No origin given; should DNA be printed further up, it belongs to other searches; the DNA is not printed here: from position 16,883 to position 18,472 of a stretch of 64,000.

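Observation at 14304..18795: SufS cysteine desulfurase and SufU encoded divergently from xdhC and the cytidylyltransferase fusion: a candidate dedicated Moco sulfuration module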

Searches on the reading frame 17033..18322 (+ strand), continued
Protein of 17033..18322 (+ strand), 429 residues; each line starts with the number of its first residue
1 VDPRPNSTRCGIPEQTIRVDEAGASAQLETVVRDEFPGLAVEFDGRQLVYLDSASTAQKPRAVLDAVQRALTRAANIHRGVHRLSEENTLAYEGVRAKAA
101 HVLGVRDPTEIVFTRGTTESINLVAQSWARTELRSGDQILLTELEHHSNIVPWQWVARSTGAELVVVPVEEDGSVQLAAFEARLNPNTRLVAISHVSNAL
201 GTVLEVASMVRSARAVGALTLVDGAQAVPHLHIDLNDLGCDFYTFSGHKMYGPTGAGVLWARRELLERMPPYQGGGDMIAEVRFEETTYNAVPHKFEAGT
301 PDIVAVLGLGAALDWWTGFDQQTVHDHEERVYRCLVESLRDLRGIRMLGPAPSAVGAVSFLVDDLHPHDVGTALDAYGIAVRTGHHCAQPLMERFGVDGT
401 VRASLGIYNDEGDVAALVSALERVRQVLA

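Call 20: list_cluster_members(proteins=[P0001, P0006, P0008, P0087, P0050, P0088, P0031, P0040, P0059, P0061])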
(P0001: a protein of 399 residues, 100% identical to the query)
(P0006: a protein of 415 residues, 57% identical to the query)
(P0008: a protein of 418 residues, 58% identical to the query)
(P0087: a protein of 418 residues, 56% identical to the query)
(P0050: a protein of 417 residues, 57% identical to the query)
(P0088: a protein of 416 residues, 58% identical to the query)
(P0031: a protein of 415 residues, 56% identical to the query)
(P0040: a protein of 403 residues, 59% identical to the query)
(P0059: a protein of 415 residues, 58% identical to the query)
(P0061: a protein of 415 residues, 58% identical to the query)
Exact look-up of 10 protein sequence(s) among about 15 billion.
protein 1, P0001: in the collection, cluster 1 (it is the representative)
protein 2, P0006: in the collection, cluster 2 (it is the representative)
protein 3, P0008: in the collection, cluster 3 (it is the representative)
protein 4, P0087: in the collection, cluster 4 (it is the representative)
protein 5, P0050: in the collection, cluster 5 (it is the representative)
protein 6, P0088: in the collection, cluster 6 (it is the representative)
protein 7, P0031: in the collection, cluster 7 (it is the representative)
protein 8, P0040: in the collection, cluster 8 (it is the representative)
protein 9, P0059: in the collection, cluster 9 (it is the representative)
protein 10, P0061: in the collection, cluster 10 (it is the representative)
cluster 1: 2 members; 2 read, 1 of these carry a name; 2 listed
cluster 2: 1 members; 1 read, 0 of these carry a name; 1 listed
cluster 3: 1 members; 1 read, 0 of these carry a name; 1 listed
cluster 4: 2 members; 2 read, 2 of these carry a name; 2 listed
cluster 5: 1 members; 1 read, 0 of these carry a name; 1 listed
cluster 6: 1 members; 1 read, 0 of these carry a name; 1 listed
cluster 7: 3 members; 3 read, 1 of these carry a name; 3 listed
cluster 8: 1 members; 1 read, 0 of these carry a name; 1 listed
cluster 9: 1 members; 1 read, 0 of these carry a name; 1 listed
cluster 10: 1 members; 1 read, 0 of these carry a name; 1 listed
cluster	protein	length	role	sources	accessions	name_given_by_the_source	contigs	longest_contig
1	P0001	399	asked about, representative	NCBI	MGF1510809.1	MAG: aminotransferase class V-fold PLP-dependent enzyme [Myxococcota bacterium]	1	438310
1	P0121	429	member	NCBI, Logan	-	-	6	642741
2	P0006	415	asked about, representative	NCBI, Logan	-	-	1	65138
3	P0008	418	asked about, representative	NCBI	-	-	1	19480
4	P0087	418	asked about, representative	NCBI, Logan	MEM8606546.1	MAG: cysteine desulfurase [Myxococcota bacterium]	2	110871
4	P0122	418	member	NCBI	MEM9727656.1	MAG: cysteine desulfurase [Myxococcota bacterium]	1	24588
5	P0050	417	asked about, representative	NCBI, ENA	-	-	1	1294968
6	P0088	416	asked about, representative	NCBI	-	-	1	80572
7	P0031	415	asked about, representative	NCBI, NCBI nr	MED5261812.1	MAG: cysteine desulfurase [Myxococcota bacterium] | cysteine desulfurase [Myxococcota bacterium]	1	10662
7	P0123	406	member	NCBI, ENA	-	-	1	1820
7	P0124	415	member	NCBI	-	-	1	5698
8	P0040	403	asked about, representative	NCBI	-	-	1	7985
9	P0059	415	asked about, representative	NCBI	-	-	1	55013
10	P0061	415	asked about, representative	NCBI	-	-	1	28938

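Call 27: find_encoding_contigs(protein=P0006, flank=8000, max_places=3)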
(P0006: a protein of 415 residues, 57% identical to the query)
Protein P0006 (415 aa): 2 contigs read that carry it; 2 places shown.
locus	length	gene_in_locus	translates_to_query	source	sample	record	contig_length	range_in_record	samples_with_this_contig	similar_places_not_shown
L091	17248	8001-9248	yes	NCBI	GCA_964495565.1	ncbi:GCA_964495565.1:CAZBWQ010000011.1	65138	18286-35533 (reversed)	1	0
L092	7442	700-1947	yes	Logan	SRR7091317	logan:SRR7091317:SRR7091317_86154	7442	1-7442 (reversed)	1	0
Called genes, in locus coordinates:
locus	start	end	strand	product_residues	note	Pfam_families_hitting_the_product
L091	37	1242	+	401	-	-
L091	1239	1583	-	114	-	PF01521:Fe-S_biosyn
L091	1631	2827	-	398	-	PF00266:Aminotran_5, PF01212:Beta_elim_lyase (weak), PF01041:DegT_DnrJ_EryC1 (weak)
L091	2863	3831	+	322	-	PF00582:Usp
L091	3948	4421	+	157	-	PF02082:Rrf2, PF09339:HTH_IclR (faint)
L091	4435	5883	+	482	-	PF19295:SufBD_N, PF01458:SUFBD_core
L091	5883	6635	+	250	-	PF00005:ABC_tran, PF02463:SMC_N (faint)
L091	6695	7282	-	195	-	-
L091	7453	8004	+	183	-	PF01458:SUFBD_core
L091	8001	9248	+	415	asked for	PF00155:Aminotran_1_2, PF00266:Aminotran_5, PF01053:Cys_Met_Meta_PP (weak), PF01041:DegT_DnrJ_EryC1 (weak), PF01212:Beta_elim_lyase (weak)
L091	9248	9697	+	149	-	PF01592:NifU_N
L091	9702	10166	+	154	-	PF01883:FeS_assembly_P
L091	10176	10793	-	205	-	-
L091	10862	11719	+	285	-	PF06094:GGACT (weak), PF13772:AIG2_2 (weak), PF06094:GGACT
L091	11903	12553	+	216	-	-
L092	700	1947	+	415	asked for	PF00155:Aminotran_1_2, PF00266:Aminotran_5, PF01053:Cys_Met_Meta_PP (weak), PF01041:DegT_DnrJ_EryC1 (weak), PF01212:Beta_elim_lyase (weak)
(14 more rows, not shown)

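Call 38: find_homologous_proteins(query=L006:4596-6044:+, max_evalue=1e-100)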
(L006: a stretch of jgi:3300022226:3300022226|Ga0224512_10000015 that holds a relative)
Query L006:4596-6044:+ (482 aa): 8000 proteins with E <= 1e-100 among 8000 candidates; the best 120 are listed.
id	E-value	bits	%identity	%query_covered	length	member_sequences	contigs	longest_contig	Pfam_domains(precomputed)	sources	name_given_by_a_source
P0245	0.0e+0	1060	95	100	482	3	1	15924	PF01458.24,PF19295.6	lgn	-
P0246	0.0e+0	1057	95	100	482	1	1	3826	PF01458.24,PF19295.6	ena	-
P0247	0.0e+0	1054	95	100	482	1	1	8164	PF01458.24,PF19295.6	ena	-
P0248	0.0e+0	1053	95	100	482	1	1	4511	PF01458.24,PF19295.6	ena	-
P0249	0.0e+0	1050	94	100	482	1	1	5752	PF01458.24,PF19295.6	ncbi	-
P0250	0.0e+0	1049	94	100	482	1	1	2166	PF01458.24,PF19295.6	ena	-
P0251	0.0e+0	1049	95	100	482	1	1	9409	PF01458.24,PF19295.6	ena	-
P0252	0.0e+0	1049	94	100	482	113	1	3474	PF01458.24,PF19295.6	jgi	jgi:Fe-S cluster assembly protein SufB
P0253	0.0e+0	1048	94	100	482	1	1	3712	PF01458.24,PF19295.6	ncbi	-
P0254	0.0e+0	1047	94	100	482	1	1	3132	PF01458.24,PF19295.6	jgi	-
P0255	0.0e+0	1047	94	100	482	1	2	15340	PF01458.24,PF19295.6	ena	-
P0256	0.0e+0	1046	94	100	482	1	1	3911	PF01458.24,PF19295.6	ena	-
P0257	0.0e+0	1043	93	100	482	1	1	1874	PF01458.24,PF19295.6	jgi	jgi:Fe-S cluster assembly protein SufB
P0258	0.0e+0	1043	94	100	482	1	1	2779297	PF01458.24,PF19295.6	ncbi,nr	ncbi:MAG: Fe-S cluster assembly protein SufB [Myxococcales bacterium]|nr:MAG: Fe-S cluster assembly 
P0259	0.0e+0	1042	93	100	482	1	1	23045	PF01458.24,PF19295.6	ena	-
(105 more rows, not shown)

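Call 39: find_encoding_contigs(protein=P0031, flank=8000, max_places=1)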
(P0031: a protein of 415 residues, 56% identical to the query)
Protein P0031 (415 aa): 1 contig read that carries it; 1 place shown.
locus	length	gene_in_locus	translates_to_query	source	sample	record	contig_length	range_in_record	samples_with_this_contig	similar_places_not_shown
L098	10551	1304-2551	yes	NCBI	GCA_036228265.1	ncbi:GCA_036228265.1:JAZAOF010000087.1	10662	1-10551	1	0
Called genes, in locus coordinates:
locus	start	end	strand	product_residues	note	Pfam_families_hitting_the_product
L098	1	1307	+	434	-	PF19295:SufBD_N, PF01458:SUFBD_core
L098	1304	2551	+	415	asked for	PF00266:Aminotran_5, PF00155:Aminotran_1_2 (weak)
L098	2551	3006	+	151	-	PF01592:NifU_N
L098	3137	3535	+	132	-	PF01883:FeS_assembly_P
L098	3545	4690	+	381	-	PF07690:MFS_1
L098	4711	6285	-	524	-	PF01738:DLH (weak), PF00561:Abhydrolase_1, PF12146:Hydrolase_4, PF12697:Abhydrolase_6, PF00326:Peptidase_S9 (weak)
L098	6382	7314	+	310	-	PF01370:Epimerase, PF05368:NmrA, PF13460:NAD_binding_10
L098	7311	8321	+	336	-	-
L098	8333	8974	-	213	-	PF01066:CDP-OH_P_transf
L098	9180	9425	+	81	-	PF13442:Cytochrome_CBB3 (weak)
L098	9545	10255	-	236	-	PF06181:Urate_ox_N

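Call 40: find_encoding_contigs(protein=P0054, flank=8000, max_places=1)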
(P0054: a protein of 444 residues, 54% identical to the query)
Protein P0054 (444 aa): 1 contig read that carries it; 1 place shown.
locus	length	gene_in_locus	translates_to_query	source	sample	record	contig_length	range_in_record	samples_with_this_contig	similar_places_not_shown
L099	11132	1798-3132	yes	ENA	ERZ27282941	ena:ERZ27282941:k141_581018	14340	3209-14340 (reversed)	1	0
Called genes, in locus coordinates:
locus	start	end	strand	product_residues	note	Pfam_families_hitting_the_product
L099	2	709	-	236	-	?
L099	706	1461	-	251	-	PF13478:XdhC_C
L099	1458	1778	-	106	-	PF02625:XdhC_CoxI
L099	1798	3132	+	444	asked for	PF00155:Aminotran_1_2, PF00266:Aminotran_5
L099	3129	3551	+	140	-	PF01592:NifU_N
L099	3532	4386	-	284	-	PF02625:XdhC_CoxI, PF13478:XdhC_C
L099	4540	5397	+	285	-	PF00929:RNase_T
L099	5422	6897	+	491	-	PF07719:TPR_2 (faint), PF13428:TPR_14 (faint)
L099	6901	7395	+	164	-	PF01467:CTP_transf_like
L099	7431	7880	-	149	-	PF01124:MAPEG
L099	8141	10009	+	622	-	PF00069:Pkinase, PF07714:PK_Tyr_Ser-Thr, PF14531:Kinase-like (weak), PF02743:dCache_1 (weak)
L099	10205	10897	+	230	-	-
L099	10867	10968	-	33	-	-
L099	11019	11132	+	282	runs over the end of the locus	-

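Call 41: find_encoding_contigs(protein=P0048, flank=8000, max_places=1)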
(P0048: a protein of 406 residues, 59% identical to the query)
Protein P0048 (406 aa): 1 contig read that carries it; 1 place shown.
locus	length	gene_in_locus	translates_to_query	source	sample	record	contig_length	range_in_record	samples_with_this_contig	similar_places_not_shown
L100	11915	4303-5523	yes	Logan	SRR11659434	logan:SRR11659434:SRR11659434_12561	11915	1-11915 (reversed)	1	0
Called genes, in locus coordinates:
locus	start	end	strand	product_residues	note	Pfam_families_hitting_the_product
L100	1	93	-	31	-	?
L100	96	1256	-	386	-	PF08240:ADH_N, PF01728:FtsJ (faint), PF00107:ADH_zinc_N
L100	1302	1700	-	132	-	-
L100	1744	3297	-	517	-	PF00994:MoCF_biosynth (faint), PF12804:NTP_transf_3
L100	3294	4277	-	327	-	PF02625:XdhC_CoxI, PF13478:XdhC_C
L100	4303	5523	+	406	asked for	PF00155:Aminotran_1_2 (weak), PF00266:Aminotran_5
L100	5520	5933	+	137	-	PF01592:NifU_N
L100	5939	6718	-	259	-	PF04397:LytTR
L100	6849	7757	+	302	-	PF13401:AAA_22 (faint), PF00004:AAA, PF07726:AAA_3 (faint), PF07728:AAA_5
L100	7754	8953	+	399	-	PF05762:VWA_CoxE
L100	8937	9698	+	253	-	PF06240:COXG, PF10604:Polyketide_cyc2, PF10698:DUF2505 (faint)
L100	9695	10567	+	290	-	PF00941:FAD_binding_5, PF03450:CO_deh_flav_C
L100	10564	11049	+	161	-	PF01799:Fer2_2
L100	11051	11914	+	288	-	?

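Call 50: search_solved_structures(query=window:17123-18322:+, max_evalue=1e-80)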
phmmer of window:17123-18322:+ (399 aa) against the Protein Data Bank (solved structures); distinct sequences matched with E-value up to 1e-80: 41.
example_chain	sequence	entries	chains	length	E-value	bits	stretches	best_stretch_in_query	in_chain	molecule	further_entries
6c9e_A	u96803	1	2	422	4.8e-125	420.8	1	2-399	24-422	Cysteine desulfurase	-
6wci_A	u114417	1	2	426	8.5e-124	416.7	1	2-398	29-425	Cysteine desulfurase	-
5j8q_A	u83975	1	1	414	5.7e-121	407.4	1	2-396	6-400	Cysteine desulfurase SufS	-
5xt5_A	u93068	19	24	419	5.9e-121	407.3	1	2-396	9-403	Cysteine desulfurase SufS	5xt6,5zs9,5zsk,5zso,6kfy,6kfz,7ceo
7e6d_A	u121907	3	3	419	4.1e-120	404.6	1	2-396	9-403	Cysteine desulfurase SufS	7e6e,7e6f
7e6a_A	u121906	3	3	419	1.1e-119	403.1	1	2-396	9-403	Cysteine desulfurase SufS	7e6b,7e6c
7ceq_A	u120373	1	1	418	1.4e-119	402.8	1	2-396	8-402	Cysteine desulfurase SufS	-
7cer_A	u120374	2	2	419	1.5e-119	402.8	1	2-396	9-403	Cysteine desulfurase SufS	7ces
4w91_A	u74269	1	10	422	6.7e-118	397.3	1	2-396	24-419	Aminotransferase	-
1i29_A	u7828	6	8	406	1.7e-114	386.1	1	2-398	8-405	CSDB | Selenocysteine lyase | Cysteine desulfurase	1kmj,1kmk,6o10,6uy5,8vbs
6ndn_A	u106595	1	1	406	1.7e-114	386.1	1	2-398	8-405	Cysteine desulfurase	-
5db5_A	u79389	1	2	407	1.7e-114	386.1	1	2-398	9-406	Cysteine desulfurase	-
1jf9_A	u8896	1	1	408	1.7e-114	386.1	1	2-398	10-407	SELENOCYSTEINE LYASE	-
6mr2_A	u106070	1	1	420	1.9e-114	385.9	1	2-398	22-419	Cysteine desulfurase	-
6mri_A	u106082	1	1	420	5.2e-114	384.5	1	2-398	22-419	Cysteine desulfurase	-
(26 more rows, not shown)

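Call 52: search_protein_families(library=pfam, proteins=[L089:5755-6741:-, L005:9700-10545:+, L005:10629-11435:-, L088:9735-10526:-, L099:3532-4386:-, L100:1302-1700:-], max_evalue=0.01)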
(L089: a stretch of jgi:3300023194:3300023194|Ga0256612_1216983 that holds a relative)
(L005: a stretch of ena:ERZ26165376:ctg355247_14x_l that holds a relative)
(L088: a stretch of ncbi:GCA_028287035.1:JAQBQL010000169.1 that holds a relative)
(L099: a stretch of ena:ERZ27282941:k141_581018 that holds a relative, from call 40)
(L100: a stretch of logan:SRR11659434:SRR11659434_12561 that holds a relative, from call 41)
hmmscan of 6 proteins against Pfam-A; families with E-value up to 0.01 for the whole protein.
L089:5755-6741:- (328 aa): 1 family
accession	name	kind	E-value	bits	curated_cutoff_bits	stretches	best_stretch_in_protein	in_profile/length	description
PF00994.29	MoCF_biosynth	-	5.1e-06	26.7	26.6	1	195-292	25-132/144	Probable molybdopterin binding domain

L005:9700-10545:+ (281 aa): 4 families
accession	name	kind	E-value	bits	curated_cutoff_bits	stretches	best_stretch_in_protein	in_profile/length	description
PF06240.19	COXG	-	8.5e-27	94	22.2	1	7-142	3-139/140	Carbon monoxide dehydrogenase subunit G (CoxG)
PF10604.15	Polyketide_cyc2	-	2.2e-07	31.7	27.4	1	8-140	9-139/142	Polyketide cyclase / dehydrase and lipid transport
PF08327.17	AHSA1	-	1.6e-05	25.6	22.1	1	10-113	1-102/125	Activator of Hsp90 ATPase homolog 1-like protein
PF10698.15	DUF2505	-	0.0051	17.4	26.9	0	75-124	92-137/158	Protein of unknown function (DUF2505)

L005:10629-11435:- (268 aa): 0 families

L088:9735-10526:- (263 aa): 0 families

L099:3532-4386:- (284 aa): 2 families
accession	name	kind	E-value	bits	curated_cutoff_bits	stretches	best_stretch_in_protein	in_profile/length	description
PF13478.12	XdhC_C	-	7.6e-38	130.3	29.7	1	130-268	2-125/125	XdhC Rossmann domain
PF02625.21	XdhC_CoxI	-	2e-13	50.5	24.3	1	36-90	3-57/68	XdhC and CoxI family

L100:1302-1700:- (132 aa): 1 family
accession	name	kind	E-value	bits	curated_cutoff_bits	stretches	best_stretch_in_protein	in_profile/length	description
PF03203.19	MerC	-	0.0035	18.4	27.6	1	37-121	21-106/108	MerC mercury resistance protein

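Call 61: search_protein_families(library=pfam, proteins=[L064:3836-6310:-, L064:6670-8355:+, L064:8223-8720:+, L064:10491-12338:-, L064:12250-13554:-, L064:13644-15200:+], max_evalue=0.00001)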
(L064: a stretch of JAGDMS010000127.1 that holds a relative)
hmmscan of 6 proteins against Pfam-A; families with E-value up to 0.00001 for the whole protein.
L064:3836-6310:- (824 aa): 0 families

L064:6670-8355:+ (561 aa): 2 families
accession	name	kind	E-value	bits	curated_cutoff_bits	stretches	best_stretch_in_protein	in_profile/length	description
PF00501.34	AMP-binding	-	1.2e-89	301.2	29.9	1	39-420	2-384/384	AMP-binding enzyme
PF13193.12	AMP-binding_C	-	5.8e-25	88.5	24.5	1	471-546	1-76/76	AMP-binding enzyme C-terminal domain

L064:8223-8720:+ (165 aa): 0 families

L064:10491-12338:- (615 aa): 1 family
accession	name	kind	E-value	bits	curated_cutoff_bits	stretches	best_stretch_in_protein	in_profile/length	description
PF00528.27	BPD_transp_1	-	5.1e-18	65.9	26.4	1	431-604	3-178/184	Binding-protein-dependent transport system inner membrane component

L064:12250-13554:- (434 aa): 2 families
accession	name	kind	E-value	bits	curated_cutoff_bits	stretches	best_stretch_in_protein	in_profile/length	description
PF01547.30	SBP_bac_1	-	4.4e-41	142.3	26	1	38-328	7-306/307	Bacterial extracellular solute-binding protein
PF13416.11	SBP_bac_8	-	2.2e-31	110.1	27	1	44-355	2-276/279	Bacterial extracellular solute-binding protein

L064:13644-15200:+ (518 aa): 1 family
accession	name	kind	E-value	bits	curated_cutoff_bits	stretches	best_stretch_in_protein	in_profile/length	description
PF04349.18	MdoG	-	1.4e-174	581.9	25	1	80-502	1-429/478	Periplasmic glucan biosynthesis protein, MdoG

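Call 68: list_cluster_members(proteins=[P0002, P0003, P0004, P0005, P0009, P0011, P0012, P0040, P0048, P0054])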
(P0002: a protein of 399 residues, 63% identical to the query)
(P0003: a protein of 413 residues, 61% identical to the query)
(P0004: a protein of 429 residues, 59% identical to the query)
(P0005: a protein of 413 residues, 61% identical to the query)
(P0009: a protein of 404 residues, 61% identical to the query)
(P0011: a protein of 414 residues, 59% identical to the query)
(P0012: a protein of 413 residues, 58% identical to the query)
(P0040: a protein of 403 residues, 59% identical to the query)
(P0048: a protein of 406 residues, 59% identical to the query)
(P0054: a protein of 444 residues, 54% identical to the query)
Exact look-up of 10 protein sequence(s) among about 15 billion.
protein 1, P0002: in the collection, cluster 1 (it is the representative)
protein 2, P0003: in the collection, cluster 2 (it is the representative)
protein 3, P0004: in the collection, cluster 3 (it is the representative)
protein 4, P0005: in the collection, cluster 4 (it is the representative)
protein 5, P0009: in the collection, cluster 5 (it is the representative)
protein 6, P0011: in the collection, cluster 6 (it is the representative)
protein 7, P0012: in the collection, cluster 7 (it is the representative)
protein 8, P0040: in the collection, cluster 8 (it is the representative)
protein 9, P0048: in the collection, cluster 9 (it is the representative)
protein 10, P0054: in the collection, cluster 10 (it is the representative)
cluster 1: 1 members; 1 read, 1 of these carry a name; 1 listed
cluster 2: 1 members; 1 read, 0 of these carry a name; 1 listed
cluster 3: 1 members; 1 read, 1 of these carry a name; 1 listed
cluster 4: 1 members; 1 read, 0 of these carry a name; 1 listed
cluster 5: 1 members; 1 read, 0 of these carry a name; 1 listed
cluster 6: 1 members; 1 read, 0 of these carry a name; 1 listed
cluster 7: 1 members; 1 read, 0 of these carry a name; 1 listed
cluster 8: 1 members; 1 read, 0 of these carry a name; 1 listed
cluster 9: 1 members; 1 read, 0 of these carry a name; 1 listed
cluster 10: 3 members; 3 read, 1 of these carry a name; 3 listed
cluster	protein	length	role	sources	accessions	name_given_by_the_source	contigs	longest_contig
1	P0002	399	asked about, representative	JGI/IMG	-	cysteine desulfurase/selenocysteine lyase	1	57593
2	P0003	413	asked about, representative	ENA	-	-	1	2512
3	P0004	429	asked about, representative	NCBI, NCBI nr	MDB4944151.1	MAG: cysteine desulfurase, SufS subfamily [Labilithrix sp.] | cysteine desulfurase, SufS subfamily [Labilithrix sp.]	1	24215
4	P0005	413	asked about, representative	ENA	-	-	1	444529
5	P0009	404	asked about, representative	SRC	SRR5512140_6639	-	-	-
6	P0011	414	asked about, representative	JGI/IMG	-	-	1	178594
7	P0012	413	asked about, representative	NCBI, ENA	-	-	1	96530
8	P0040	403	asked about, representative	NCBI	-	-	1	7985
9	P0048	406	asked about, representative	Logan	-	-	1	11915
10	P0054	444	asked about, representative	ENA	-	-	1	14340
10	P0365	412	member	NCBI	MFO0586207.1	MAG: cysteine desulfurase [Polyangiaceae bacterium]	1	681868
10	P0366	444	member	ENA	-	-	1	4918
